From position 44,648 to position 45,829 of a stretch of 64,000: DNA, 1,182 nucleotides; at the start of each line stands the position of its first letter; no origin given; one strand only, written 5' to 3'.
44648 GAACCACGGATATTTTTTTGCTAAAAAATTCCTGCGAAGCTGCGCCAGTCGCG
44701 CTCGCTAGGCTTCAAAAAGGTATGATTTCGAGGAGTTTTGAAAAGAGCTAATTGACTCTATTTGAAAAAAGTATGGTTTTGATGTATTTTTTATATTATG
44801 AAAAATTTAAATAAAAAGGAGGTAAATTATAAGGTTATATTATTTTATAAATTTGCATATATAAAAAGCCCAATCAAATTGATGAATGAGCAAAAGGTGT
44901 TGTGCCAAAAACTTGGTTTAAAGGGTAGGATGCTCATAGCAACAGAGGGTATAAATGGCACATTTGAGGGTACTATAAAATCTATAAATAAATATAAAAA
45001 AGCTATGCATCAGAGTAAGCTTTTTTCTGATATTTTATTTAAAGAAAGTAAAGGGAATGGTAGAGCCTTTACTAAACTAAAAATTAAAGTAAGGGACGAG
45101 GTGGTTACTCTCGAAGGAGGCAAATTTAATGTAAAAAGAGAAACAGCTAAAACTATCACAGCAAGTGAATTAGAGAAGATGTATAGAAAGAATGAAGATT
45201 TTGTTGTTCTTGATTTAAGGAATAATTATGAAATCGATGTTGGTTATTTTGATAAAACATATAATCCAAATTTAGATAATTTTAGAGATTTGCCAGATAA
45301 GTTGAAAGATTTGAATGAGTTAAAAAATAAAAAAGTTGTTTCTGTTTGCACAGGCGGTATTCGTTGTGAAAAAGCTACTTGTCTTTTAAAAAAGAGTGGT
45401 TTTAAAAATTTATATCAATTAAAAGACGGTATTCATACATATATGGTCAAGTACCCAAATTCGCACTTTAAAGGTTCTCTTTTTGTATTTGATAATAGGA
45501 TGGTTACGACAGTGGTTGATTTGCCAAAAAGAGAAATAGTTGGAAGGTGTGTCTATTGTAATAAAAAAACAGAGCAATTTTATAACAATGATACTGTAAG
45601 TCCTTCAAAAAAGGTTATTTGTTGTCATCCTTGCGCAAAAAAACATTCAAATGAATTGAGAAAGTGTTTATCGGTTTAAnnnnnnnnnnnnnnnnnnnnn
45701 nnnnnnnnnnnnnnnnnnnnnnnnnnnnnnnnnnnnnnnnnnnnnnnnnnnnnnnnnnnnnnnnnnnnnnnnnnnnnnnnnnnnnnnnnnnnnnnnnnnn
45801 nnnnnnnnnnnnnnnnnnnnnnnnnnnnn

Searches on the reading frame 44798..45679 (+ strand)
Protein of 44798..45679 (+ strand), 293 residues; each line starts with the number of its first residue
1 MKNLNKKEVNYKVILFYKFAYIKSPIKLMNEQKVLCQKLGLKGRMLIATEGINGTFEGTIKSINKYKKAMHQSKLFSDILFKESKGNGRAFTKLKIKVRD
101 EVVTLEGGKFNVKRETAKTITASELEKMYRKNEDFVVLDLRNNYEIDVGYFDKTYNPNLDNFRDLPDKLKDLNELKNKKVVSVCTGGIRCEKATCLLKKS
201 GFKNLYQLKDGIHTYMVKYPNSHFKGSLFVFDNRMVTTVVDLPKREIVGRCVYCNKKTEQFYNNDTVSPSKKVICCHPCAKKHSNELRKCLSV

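Call 100: search_protein_families(library=pfam, proteins=[window:44798-45679:+], max_evalue=0.001)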
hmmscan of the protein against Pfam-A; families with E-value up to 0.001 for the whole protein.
window:44798-45679:+ (293 aa): 3 families
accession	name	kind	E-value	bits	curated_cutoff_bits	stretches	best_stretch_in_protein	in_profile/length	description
PF17773.7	UPF0176_N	-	7.3e-25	87.6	26.2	1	11-102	1-92/92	UPF0176 acylphosphatase like domain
PF12368.13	Rhodanese_C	-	5.4e-11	43.1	26.9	1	225-286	1-60/66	Rhodanase C-terminal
PF00581.25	Rhodanese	-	4.5e-09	37.1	22.2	1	121-214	1-98/102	Rhodanese-like domain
